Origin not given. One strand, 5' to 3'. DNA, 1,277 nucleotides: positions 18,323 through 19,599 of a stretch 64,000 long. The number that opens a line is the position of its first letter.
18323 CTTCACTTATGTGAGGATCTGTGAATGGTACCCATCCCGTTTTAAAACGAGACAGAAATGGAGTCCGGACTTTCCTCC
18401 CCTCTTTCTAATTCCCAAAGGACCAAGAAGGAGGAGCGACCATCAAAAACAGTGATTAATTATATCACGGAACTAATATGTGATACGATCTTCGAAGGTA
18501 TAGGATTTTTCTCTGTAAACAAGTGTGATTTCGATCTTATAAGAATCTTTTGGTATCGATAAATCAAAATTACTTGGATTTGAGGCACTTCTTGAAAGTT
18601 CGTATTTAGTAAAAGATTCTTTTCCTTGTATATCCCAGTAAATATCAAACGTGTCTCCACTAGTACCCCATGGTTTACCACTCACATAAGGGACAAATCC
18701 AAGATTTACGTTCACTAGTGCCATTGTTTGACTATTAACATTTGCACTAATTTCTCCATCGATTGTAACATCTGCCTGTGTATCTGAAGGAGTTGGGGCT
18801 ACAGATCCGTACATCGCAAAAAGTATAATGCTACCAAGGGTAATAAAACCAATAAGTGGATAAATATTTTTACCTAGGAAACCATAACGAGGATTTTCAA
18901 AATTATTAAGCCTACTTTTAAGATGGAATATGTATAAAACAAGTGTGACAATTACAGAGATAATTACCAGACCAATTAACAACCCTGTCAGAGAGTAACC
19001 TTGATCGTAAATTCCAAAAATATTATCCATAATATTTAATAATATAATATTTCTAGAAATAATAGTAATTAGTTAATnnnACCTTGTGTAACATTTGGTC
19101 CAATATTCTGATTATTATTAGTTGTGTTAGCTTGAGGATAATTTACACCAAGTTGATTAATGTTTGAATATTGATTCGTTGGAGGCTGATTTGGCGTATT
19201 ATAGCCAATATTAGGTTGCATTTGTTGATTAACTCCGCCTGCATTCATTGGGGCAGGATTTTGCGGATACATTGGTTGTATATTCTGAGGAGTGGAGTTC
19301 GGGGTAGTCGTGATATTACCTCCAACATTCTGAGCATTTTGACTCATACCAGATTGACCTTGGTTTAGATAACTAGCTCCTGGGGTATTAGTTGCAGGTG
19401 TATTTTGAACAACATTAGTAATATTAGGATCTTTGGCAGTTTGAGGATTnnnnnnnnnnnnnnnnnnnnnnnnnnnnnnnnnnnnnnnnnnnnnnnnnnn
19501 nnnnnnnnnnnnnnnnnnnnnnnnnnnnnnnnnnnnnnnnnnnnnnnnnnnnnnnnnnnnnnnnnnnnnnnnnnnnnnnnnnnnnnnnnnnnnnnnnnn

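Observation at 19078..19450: Prion-like Asn/Gln/Pro/Thr-rich 123-aa C-terminal tail on the VirB4-like ATPase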

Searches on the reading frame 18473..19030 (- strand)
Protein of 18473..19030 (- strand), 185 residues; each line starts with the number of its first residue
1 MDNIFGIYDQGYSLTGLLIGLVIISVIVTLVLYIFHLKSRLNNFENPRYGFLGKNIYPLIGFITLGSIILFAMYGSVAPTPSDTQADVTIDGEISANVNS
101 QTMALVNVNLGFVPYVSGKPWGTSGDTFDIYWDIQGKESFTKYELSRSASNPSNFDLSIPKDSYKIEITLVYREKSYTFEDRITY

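Call 4: search_protein_families(library=pfam, proteins=[window:18473-19030:-], max_evalue=0.01)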
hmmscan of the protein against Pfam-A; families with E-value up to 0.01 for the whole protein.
window:18473-19030:- (185 aa): 0 families

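Call 51: search_protein_families(library=ncbifam, proteins=[window:18473-19030:-], max_evalue=0.01)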
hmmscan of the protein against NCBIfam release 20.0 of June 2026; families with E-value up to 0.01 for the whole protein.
window:18473-19030:- (185 aa): 0 families

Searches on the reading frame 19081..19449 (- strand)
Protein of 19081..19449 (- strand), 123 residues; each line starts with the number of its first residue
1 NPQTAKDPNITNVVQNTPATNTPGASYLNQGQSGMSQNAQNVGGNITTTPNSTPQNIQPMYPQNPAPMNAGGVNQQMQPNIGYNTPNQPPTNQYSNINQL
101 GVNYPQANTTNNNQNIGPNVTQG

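Call 50: find_homologous_proteins(query=window:19081-19449:-, max_evalue=0.001)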
Query seq(123 aa): 1 candidates shared short words with the query, none scored E <= 0.001.
